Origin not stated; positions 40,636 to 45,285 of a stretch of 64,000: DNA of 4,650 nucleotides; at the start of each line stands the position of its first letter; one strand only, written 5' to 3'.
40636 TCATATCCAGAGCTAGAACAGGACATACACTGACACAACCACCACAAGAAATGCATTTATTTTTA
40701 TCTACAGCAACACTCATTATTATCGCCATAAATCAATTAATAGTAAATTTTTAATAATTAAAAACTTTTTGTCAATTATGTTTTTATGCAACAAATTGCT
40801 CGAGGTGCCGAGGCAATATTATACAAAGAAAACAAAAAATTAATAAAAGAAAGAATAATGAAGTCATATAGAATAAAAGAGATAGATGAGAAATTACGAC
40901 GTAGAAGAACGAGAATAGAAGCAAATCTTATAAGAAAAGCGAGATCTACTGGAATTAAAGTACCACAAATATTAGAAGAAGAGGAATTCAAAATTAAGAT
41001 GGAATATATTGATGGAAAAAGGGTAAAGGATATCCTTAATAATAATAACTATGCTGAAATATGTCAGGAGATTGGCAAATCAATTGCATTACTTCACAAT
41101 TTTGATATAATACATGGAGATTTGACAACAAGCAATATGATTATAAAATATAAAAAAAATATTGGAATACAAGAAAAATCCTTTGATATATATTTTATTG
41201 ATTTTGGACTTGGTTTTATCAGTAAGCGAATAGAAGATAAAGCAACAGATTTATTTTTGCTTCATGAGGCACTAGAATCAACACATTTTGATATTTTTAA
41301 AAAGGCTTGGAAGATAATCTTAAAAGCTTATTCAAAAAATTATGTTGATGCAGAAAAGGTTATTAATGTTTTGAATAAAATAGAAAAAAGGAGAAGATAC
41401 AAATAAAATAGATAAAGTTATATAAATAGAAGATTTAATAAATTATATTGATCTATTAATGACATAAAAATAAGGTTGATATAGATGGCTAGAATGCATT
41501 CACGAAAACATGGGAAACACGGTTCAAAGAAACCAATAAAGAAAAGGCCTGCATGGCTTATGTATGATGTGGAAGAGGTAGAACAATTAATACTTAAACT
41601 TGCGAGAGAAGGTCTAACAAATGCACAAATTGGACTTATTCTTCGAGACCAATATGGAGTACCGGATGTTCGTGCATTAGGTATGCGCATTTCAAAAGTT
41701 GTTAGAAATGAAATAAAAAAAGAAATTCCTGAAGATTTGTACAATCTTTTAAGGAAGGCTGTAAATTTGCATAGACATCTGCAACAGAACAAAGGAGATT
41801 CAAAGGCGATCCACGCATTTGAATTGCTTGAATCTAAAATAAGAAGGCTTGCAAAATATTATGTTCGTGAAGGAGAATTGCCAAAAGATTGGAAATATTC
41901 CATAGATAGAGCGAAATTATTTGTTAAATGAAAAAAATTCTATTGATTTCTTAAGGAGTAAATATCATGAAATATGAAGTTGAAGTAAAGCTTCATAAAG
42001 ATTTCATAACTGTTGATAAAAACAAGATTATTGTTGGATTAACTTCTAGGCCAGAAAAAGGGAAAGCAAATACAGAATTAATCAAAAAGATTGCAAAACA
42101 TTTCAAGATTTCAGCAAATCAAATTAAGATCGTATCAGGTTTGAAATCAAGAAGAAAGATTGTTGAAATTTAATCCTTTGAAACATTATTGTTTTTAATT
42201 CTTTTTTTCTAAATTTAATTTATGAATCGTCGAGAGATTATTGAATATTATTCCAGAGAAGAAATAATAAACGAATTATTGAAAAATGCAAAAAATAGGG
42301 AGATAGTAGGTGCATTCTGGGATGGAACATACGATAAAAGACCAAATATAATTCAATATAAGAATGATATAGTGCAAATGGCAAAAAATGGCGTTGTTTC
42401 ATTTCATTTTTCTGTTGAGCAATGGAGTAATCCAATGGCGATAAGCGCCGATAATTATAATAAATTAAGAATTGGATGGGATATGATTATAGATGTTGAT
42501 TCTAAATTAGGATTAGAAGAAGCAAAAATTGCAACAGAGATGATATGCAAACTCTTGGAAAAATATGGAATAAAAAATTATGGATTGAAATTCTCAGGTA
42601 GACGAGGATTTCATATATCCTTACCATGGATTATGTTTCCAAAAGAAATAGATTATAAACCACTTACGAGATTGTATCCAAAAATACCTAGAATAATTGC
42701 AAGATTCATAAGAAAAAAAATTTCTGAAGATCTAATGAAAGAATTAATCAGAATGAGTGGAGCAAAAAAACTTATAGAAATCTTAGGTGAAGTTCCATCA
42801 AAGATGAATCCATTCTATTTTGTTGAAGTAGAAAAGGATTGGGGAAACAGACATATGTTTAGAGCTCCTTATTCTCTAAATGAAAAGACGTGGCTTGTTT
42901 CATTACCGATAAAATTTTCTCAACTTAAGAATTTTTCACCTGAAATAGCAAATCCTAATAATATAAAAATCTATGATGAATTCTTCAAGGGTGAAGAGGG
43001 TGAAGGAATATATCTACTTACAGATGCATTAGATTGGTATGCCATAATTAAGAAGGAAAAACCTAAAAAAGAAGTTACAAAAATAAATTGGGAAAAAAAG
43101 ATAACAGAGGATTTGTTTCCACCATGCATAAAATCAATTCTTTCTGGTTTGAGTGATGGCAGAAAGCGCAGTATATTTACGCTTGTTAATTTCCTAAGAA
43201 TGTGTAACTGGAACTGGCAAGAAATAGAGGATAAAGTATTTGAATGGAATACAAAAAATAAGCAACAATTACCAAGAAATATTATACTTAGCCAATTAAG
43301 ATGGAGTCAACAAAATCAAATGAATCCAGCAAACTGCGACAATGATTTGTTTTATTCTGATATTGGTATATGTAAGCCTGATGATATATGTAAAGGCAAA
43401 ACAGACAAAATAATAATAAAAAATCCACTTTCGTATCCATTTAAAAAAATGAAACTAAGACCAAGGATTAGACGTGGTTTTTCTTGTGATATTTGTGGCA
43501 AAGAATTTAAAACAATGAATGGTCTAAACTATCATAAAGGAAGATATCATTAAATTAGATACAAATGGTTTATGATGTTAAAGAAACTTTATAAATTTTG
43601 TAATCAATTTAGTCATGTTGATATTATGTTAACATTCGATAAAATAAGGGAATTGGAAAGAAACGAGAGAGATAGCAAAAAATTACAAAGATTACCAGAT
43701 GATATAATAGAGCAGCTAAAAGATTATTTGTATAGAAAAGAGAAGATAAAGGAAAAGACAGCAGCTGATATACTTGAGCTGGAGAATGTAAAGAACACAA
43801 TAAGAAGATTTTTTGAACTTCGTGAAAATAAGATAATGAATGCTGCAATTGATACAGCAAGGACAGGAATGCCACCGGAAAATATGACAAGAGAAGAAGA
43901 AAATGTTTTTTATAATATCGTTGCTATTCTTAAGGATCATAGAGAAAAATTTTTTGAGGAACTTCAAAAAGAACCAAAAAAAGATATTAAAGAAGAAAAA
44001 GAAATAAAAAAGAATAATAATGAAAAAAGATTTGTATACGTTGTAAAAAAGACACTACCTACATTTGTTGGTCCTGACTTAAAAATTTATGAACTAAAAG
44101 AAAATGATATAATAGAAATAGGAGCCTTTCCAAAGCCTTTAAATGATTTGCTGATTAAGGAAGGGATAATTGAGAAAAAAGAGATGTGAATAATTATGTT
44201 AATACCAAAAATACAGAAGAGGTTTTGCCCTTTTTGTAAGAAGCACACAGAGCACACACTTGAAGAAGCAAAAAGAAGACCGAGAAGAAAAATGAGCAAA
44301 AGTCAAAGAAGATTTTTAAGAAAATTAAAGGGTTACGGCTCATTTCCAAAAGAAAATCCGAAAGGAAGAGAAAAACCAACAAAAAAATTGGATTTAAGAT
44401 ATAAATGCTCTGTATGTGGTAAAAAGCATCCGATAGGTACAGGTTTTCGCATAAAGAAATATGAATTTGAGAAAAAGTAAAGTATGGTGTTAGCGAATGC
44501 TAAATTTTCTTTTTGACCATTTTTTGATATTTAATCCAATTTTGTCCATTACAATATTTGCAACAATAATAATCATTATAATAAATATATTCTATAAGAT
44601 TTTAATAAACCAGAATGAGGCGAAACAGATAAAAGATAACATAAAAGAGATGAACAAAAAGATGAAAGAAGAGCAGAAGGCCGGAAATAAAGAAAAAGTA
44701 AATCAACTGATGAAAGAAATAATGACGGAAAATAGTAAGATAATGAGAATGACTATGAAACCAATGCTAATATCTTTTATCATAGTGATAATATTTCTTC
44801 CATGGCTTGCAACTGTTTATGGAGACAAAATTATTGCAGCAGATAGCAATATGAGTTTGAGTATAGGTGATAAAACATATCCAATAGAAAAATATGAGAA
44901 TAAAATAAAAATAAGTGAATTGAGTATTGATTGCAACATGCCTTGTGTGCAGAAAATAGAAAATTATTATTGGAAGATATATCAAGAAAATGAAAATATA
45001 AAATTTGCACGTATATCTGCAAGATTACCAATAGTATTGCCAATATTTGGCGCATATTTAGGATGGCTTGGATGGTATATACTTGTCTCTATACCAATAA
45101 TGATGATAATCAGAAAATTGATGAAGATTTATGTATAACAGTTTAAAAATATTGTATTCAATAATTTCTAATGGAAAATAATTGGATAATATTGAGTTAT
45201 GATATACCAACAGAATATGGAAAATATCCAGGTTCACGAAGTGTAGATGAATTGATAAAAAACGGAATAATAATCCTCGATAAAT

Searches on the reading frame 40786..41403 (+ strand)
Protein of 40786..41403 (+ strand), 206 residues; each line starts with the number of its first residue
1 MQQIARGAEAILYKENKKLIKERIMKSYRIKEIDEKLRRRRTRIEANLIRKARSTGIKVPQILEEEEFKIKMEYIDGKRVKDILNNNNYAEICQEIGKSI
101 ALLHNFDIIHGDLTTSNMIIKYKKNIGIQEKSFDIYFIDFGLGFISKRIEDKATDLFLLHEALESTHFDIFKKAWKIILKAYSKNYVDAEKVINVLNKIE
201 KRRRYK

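Call 68: search_protein_families(library=pfam, proteins=[window:40786-41403:+], max_evalue=0.001)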
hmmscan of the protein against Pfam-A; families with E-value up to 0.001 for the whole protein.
window:40786-41403:+ (206 aa): 6 families
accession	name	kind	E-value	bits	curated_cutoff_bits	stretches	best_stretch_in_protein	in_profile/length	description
PF01163.29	RIO1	-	1.3e-08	35.1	22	1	18-124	30-142/187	RIO domain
PF00069.31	Pkinase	-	1.6e-07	31.4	31.7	1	7-143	10-145/263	Protein kinase domain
PF06293.20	Kdo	-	1.6e-07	31.4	21.3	1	22-182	42-207/207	Lipopolysaccharide kinase (Kdo/WaaP) family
PF03109.22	ABC1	-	2.7e-06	27.1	22.9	1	53-153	126-225/244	ABC1 atypical kinase-like domain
PF02958.26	EcKL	-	8e-05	22.5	22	1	67-193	189-292/294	Ecdysteroid kinase-like family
PF07714.23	PK_Tyr_Ser-Thr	-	0.00018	21.3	23.1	1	64-128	72-143/258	Protein tyrosine and serine/threonine kinase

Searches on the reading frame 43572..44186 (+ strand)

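Call 68: search_protein_families(library=pfam, proteins=[window:43572-44186:+], max_evalue=0.001)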
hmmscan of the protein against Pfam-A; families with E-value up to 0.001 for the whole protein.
window:43572-44186:+ (205 aa): 1 family
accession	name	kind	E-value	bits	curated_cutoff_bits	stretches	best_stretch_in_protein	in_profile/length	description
PF05916.17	Sld5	-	0.00053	20.6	22.3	1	67-126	33-100/102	GINS complex protein helical bundle domain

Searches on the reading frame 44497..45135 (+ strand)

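Call 68: search_protein_families(library=pfam, proteins=[window:44497-45135:+], max_evalue=0.001)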
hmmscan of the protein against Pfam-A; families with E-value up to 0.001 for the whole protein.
window:44497-45135:+ (213 aa): 4 families
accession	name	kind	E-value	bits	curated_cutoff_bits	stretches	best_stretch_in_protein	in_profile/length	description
PF01956.21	EMC3_TMCO1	-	3.9e-12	46.7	27.1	1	5-110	3-114/169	Integral membrane protein EMC3/TMCO1-like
PF13858.11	DUF4199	-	5.3e-06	27.4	32.3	1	16-99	71-158/165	Protein of unknown function (DUF4199)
PF02096.25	60KD_IMP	-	0.00022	21.7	35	1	18-202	5-154/163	60Kd inner membrane protein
PF09991.14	DUF2232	-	0.00023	20.9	27.8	1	13-103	86-174/290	Predicted membrane protein (DUF2232)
